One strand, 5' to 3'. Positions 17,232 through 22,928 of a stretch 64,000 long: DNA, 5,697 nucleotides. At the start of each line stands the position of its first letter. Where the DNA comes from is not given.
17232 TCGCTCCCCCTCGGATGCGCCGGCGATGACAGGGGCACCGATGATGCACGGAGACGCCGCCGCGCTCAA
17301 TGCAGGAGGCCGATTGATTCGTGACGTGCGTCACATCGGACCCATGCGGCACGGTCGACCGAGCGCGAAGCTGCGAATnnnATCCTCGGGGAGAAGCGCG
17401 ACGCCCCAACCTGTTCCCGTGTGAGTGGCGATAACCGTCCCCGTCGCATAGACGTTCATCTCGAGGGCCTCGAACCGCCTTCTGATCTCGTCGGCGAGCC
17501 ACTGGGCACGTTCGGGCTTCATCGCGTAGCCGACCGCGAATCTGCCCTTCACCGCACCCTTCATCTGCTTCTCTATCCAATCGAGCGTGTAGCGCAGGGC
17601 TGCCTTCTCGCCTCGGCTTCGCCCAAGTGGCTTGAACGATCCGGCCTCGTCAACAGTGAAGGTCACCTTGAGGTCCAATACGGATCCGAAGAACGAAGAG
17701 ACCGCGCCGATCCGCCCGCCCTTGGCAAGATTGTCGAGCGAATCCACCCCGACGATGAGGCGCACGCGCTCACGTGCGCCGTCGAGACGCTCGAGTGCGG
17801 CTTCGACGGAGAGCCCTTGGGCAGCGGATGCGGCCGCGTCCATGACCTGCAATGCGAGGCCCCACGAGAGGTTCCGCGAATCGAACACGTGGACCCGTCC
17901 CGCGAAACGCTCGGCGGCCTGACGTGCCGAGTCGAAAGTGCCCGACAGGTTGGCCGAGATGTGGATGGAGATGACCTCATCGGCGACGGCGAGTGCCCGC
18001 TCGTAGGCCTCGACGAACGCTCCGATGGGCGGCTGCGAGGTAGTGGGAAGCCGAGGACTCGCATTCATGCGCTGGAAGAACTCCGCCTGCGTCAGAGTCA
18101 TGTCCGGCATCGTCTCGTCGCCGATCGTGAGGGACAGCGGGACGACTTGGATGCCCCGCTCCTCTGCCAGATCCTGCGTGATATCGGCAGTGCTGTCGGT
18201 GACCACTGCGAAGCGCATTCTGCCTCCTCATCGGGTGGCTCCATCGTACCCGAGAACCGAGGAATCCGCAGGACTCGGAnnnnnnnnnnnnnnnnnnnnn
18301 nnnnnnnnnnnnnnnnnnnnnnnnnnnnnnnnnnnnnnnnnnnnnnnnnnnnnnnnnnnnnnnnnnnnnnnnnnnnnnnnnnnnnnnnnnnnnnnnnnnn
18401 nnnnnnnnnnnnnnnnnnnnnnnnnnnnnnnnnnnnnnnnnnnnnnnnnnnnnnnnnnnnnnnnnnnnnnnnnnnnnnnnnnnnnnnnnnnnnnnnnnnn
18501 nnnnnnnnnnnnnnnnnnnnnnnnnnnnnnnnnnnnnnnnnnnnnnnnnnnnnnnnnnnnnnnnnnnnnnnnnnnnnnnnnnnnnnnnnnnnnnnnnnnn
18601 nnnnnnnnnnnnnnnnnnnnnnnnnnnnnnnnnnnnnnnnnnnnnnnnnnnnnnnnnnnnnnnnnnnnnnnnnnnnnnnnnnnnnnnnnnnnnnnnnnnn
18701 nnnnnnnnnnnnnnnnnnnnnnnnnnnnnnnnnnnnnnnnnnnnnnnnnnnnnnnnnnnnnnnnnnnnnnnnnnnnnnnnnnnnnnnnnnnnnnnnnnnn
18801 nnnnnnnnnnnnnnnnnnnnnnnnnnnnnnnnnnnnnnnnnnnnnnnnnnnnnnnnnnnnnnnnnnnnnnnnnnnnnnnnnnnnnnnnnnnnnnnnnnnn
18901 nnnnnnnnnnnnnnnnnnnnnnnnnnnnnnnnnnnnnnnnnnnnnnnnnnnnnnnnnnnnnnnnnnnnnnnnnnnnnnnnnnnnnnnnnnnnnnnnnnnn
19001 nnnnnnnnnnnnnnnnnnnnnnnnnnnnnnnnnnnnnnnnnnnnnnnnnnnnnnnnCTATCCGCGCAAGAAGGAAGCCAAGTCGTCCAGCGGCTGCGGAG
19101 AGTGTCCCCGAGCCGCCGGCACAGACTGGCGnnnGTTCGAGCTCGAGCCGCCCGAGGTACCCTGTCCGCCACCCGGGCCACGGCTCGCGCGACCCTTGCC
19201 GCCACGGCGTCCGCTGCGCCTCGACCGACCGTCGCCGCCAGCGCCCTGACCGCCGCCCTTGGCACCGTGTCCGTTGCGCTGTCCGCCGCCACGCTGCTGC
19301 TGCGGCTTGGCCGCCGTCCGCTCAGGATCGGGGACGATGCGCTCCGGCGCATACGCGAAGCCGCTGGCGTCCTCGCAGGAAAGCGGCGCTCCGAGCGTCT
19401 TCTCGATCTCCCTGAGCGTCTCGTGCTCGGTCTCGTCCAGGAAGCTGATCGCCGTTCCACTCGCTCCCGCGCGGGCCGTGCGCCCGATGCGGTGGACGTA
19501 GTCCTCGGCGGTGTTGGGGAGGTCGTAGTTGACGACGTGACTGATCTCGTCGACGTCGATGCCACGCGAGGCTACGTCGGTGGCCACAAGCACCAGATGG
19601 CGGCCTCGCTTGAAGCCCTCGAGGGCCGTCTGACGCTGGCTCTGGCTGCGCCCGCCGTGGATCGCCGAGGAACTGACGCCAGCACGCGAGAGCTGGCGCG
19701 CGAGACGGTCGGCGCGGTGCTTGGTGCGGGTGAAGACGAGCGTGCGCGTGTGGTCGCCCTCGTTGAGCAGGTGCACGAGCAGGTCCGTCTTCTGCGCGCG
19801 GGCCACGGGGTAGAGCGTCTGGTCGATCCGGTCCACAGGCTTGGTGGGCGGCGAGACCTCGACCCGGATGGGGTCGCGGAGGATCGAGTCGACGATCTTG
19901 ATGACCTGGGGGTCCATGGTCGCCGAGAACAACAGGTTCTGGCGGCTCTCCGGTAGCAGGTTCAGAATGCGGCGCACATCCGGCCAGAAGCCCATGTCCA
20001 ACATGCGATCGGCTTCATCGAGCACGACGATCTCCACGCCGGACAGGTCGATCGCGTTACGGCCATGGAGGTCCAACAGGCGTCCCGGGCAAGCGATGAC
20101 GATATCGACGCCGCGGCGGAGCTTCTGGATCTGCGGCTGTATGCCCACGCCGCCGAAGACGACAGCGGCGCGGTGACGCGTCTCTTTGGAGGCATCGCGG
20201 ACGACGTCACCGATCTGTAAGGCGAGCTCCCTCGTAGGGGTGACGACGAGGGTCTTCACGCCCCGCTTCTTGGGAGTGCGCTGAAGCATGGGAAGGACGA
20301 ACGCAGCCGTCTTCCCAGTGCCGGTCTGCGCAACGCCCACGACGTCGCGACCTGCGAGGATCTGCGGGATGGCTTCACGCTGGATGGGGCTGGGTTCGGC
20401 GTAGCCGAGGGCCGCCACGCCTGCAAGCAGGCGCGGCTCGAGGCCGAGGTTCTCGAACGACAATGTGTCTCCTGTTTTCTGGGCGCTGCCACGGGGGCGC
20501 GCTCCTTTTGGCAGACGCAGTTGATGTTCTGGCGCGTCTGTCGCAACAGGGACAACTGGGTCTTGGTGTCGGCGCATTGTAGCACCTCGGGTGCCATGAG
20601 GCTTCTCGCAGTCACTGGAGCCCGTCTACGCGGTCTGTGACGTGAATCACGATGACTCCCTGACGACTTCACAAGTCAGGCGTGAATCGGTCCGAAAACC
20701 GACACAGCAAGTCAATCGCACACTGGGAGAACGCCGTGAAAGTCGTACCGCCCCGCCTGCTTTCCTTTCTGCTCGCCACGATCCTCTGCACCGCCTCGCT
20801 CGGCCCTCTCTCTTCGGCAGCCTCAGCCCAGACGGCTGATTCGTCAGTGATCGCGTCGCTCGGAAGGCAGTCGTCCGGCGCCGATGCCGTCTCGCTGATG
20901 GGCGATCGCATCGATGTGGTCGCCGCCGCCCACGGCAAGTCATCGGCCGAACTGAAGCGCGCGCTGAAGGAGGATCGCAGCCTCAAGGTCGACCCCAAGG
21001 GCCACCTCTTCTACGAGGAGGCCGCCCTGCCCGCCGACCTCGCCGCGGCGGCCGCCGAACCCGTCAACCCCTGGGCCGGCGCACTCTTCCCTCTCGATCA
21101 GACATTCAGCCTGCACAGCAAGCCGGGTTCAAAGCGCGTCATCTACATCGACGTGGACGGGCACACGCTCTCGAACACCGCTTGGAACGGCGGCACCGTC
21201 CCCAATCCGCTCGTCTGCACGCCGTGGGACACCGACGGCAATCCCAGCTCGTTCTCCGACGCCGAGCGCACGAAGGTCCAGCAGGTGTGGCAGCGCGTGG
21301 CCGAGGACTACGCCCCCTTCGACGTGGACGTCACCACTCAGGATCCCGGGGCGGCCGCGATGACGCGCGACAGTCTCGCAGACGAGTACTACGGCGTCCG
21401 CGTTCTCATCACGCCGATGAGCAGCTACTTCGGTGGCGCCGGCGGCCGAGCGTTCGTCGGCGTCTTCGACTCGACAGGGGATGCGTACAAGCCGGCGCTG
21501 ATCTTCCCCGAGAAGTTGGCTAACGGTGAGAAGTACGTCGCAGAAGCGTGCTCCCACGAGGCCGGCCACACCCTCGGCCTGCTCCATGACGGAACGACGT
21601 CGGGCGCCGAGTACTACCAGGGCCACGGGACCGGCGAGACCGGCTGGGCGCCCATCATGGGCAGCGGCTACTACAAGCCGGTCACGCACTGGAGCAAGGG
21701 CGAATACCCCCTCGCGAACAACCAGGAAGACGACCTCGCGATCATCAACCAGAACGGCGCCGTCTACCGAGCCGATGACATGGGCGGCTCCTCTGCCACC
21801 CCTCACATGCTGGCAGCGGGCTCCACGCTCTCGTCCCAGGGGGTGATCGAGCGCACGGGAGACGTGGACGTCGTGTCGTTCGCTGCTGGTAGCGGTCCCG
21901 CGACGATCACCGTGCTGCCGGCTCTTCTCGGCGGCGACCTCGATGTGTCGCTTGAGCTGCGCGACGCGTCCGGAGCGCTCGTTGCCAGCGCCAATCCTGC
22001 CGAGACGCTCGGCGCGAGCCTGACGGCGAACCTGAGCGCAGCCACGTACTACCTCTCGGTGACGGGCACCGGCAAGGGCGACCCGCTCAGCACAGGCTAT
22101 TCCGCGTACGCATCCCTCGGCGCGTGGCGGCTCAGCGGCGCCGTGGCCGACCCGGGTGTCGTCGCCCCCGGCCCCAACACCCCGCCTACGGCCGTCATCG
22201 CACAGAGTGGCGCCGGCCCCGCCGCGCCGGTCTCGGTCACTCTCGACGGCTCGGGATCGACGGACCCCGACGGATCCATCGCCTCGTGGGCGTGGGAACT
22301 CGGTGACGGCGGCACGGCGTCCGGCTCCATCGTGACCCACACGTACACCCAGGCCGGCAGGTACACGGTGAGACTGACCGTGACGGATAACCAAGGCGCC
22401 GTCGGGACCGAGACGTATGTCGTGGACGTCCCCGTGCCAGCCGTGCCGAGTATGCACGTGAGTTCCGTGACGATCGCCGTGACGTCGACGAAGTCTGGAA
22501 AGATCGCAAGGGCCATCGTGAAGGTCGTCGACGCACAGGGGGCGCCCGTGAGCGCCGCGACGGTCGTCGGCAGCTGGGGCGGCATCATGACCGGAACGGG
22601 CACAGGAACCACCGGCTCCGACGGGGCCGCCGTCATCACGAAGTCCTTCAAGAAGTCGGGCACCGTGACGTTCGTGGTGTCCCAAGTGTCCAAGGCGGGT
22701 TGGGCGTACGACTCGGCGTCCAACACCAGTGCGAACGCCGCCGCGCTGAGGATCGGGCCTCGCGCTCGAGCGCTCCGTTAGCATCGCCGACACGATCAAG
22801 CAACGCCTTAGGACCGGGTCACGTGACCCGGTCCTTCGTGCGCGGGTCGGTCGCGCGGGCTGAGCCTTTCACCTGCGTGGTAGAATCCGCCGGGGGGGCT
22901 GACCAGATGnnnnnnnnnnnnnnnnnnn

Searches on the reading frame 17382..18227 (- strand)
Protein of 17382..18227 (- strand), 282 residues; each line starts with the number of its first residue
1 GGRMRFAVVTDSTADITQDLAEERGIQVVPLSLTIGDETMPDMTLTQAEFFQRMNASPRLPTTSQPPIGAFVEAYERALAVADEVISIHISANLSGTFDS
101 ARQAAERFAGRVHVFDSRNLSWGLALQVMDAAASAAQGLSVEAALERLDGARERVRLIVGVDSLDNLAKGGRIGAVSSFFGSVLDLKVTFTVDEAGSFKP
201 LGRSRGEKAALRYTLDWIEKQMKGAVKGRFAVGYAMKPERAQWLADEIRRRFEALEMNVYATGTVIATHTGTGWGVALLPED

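Call 37: search_protein_families(library=pfam, proteins=[window:17382-18227:-], max_evalue=0.00001)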
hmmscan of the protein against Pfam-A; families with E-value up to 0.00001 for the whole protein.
window:17382-18227:- (282 aa): 1 family
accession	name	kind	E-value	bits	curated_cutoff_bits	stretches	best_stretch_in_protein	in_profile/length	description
PF02645.21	DegV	-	3.6e-78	263.2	27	1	6-280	2-279/280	Uncharacterised protein, DegV family COG1307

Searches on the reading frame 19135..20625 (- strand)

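Call 37: search_protein_families(library=pfam, proteins=[window:19135-20625:-], max_evalue=0.00001)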
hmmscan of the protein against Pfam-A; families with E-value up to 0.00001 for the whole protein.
window:19135-20625:- (497 aa): 3 families
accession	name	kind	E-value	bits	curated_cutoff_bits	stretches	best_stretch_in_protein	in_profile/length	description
PF00270.35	DEAD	-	5.8e-49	166.5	26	1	79-241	1-163/167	DEAD/DEAH box helicase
PF00271.37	Helicase_C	-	3.9e-32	111.2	23.5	1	279-387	2-110/110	Helicase conserved C-terminal domain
PF04851.21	ResIII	-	2.5e-06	27.9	22.5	1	78-237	4-162/164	Type III restriction enzyme, res subunit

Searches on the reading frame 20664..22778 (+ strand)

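Call 37: search_protein_families(library=pfam, proteins=[window:20664-22778:+], max_evalue=0.00001)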
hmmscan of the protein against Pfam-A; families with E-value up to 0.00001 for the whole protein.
window:20664-22778:+ (705 aa): 3 families
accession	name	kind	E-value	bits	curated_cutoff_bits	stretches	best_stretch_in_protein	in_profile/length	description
PF18911.6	PKD_4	-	2.1e-22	79.4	27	1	505-588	1-84/85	PKD domain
PF00801.26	PKD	-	6.9e-16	58.5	23.5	1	520-586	12-78/80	PKD domain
PF22352.2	K319L-like_PKD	-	3e-10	40.4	27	1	524-589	13-84/84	K319L-like, PKD domain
